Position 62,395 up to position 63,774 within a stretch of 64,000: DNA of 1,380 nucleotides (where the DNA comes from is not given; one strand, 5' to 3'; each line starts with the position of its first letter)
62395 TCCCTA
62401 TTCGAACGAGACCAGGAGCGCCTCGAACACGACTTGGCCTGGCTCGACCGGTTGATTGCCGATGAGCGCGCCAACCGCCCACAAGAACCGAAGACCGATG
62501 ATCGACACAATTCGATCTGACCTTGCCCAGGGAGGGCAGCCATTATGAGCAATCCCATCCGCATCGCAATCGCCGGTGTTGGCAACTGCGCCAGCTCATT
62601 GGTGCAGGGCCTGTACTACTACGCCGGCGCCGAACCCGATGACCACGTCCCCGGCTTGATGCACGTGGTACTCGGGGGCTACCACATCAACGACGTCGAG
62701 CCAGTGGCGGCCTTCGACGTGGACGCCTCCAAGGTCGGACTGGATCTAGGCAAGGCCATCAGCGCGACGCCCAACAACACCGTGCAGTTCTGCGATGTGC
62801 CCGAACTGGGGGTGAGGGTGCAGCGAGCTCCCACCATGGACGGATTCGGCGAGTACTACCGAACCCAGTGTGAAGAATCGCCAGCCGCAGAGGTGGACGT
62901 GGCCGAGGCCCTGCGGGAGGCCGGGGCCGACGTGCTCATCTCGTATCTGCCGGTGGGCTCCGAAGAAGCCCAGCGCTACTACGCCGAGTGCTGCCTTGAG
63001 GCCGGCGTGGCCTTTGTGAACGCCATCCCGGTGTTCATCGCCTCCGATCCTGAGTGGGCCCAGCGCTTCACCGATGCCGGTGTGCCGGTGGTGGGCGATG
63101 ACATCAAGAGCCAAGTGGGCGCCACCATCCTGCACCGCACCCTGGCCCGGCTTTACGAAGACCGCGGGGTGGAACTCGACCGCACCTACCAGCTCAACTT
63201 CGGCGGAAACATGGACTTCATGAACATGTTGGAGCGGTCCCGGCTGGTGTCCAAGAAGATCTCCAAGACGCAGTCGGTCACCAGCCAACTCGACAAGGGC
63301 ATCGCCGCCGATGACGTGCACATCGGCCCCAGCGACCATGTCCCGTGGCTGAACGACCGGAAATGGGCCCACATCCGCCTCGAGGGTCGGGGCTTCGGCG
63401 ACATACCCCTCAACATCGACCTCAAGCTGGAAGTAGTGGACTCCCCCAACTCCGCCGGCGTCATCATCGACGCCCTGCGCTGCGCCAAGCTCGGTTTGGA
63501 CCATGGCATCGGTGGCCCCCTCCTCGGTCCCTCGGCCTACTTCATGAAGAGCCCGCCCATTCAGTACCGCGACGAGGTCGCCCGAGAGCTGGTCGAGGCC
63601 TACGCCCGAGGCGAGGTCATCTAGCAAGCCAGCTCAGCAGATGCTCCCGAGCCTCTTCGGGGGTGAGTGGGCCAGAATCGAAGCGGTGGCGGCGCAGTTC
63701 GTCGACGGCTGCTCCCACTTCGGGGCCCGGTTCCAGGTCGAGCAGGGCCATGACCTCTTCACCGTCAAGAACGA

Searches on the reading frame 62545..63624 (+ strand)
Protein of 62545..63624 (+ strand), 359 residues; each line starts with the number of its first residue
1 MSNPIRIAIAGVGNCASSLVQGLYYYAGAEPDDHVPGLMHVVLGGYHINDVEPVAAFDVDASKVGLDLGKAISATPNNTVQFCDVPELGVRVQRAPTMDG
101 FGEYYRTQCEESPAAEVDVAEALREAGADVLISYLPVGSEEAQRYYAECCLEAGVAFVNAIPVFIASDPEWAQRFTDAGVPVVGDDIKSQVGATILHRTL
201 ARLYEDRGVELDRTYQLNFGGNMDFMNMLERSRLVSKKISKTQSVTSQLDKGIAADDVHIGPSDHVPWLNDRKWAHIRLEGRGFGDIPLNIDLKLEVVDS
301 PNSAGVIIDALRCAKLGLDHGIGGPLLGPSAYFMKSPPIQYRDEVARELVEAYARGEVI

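Call 70: search_protein_families(library=pfam, proteins=[window:62545-63624:+], max_evalue=0.001)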
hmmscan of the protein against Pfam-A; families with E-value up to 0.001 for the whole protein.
window:62545-63624:+ (359 aa): 1 family
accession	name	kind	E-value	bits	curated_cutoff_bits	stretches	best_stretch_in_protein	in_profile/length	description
PF01658.22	Inos-1-P_synth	-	4.5e-34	117.3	27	1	192-300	1-107/107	Myo-inositol-1-phosphate synthase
